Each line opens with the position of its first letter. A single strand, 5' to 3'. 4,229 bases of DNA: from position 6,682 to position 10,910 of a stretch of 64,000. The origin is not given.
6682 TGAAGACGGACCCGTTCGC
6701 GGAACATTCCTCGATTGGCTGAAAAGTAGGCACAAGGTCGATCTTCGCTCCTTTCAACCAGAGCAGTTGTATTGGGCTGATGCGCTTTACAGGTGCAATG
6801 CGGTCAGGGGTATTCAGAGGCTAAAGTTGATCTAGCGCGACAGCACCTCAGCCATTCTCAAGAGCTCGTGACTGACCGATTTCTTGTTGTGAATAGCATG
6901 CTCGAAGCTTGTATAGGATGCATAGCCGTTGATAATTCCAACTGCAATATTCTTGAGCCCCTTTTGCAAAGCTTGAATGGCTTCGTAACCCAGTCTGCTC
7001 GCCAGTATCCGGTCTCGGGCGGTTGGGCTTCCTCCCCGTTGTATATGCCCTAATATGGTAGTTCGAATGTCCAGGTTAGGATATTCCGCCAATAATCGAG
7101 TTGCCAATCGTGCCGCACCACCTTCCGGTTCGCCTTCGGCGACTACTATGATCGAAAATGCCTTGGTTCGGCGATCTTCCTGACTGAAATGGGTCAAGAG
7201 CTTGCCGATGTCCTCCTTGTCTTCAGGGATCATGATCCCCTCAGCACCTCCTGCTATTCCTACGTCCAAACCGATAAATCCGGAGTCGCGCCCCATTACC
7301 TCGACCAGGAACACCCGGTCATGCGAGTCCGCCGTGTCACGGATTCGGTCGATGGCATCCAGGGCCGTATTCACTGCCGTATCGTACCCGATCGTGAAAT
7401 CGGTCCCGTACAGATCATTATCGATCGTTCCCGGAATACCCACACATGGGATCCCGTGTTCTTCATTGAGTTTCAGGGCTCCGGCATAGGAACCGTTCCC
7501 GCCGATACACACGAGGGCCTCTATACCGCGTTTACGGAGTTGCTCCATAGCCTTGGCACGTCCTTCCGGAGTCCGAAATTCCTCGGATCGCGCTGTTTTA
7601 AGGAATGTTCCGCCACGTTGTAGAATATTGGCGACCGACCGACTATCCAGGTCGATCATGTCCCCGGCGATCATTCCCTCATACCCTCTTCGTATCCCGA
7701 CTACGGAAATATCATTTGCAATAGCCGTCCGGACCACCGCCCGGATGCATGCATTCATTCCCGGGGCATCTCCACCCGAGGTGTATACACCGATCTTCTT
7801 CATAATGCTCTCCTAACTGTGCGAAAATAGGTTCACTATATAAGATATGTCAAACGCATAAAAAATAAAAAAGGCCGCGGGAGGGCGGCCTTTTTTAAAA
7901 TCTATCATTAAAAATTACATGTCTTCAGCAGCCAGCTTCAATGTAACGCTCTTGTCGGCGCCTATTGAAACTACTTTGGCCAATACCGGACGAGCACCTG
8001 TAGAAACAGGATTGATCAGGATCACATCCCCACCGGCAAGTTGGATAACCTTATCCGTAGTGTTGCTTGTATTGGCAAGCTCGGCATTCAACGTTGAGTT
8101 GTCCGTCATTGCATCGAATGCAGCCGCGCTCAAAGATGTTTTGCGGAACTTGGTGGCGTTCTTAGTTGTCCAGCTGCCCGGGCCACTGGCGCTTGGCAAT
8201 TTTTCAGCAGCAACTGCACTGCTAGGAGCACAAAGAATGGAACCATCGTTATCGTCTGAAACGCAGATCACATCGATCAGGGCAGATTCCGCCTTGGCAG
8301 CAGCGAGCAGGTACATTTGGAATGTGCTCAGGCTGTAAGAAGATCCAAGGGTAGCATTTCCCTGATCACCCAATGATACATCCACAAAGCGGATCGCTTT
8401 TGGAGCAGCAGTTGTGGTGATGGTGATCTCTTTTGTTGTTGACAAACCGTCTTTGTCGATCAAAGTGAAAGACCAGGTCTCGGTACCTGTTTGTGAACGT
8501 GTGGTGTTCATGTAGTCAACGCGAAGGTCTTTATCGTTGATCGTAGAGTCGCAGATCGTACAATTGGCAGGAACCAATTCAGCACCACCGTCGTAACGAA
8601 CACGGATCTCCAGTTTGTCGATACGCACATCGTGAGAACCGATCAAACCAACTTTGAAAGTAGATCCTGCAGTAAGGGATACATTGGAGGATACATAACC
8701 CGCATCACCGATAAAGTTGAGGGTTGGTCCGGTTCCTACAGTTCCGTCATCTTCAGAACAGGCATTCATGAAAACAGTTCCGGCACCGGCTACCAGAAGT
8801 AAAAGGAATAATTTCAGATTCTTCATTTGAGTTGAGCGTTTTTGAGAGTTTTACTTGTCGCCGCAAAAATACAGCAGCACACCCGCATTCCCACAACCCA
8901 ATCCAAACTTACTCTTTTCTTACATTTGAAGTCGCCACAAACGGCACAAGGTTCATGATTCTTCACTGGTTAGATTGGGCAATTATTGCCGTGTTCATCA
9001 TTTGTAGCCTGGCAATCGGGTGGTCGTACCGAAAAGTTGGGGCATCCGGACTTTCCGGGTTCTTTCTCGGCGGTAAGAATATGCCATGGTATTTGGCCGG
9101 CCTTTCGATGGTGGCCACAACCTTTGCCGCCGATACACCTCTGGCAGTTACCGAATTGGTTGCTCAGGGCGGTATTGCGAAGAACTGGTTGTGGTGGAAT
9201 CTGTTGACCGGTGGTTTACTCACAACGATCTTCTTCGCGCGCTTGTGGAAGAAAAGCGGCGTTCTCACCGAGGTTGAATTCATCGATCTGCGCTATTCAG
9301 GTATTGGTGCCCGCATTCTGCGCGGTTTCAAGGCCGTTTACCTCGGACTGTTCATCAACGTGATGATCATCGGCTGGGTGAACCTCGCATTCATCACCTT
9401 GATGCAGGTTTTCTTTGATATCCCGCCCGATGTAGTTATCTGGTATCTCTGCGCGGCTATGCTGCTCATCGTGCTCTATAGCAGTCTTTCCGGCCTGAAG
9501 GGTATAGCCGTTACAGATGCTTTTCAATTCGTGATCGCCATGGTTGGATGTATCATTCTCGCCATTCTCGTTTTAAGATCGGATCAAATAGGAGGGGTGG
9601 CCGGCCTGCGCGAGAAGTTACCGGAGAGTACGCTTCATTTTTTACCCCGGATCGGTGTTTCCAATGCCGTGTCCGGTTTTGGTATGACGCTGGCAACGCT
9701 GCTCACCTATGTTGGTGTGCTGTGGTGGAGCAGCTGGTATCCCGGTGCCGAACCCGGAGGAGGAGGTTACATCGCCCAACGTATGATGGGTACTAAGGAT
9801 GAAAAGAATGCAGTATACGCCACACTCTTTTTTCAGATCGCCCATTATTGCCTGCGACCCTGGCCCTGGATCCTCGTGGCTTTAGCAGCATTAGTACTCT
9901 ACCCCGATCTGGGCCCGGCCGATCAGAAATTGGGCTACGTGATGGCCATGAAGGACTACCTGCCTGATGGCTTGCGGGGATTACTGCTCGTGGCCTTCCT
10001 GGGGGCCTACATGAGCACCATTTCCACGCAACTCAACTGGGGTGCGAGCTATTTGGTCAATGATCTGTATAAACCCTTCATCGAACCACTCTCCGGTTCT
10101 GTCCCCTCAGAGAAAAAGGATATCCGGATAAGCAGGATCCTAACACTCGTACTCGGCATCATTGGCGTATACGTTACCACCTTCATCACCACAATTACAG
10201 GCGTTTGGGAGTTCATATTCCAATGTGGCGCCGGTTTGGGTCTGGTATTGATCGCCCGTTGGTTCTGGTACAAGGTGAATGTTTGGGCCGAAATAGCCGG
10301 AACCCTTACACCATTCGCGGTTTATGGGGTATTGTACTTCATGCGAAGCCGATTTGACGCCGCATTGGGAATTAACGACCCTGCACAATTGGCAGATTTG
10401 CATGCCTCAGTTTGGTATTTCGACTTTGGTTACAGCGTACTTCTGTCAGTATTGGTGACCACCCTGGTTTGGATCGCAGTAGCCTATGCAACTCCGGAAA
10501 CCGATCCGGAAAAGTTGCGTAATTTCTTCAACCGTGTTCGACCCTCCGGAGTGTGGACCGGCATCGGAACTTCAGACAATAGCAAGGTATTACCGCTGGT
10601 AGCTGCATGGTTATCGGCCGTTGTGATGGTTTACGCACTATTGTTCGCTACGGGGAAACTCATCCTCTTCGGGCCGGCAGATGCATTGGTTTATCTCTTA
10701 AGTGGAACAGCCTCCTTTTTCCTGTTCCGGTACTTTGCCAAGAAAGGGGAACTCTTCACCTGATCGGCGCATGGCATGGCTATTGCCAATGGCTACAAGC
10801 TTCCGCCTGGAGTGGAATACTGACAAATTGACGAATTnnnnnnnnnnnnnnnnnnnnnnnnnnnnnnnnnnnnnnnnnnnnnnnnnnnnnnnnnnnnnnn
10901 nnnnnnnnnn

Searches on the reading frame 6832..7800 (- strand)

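Call 91: search_protein_families(library=pfam, proteins=[window:6832-7800:-], max_evalue=0.0001)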
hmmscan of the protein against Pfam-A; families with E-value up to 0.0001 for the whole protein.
window:6832-7800:- (322 aa): 1 family
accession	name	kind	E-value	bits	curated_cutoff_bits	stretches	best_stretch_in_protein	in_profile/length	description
PF00365.25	PFK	-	3.6e-110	368.1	30.9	1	2-278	1-277/277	Phosphofructokinase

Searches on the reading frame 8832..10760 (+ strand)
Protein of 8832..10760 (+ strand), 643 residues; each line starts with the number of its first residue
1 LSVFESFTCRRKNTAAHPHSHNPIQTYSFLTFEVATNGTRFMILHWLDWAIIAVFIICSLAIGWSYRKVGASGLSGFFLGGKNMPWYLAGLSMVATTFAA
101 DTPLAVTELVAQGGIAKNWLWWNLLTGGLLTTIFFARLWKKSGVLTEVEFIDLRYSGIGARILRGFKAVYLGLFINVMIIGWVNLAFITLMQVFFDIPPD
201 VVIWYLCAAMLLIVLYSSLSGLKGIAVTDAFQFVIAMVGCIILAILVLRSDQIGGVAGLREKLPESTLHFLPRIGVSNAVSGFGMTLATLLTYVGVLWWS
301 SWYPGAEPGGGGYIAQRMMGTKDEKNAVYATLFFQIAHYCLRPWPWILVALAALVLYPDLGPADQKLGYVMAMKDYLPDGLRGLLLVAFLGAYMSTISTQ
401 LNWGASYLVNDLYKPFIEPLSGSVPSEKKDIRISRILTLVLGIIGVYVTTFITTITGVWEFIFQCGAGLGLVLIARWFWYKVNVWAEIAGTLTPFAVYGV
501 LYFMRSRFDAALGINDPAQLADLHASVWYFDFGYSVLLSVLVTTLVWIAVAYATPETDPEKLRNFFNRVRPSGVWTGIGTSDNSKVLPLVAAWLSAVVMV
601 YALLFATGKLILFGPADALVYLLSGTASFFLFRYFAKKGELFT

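Call 91: search_protein_families(library=pfam, proteins=[window:8832-10760:+], max_evalue=0.0001)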
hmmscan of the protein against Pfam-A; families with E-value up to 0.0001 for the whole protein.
window:8832-10760:+ (643 aa): 1 family
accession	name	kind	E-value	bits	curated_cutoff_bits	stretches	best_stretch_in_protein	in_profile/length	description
PF00474.23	SSF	-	2.5e-27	96.2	22.8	1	77-484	1-396/406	Sodium:solute symporter family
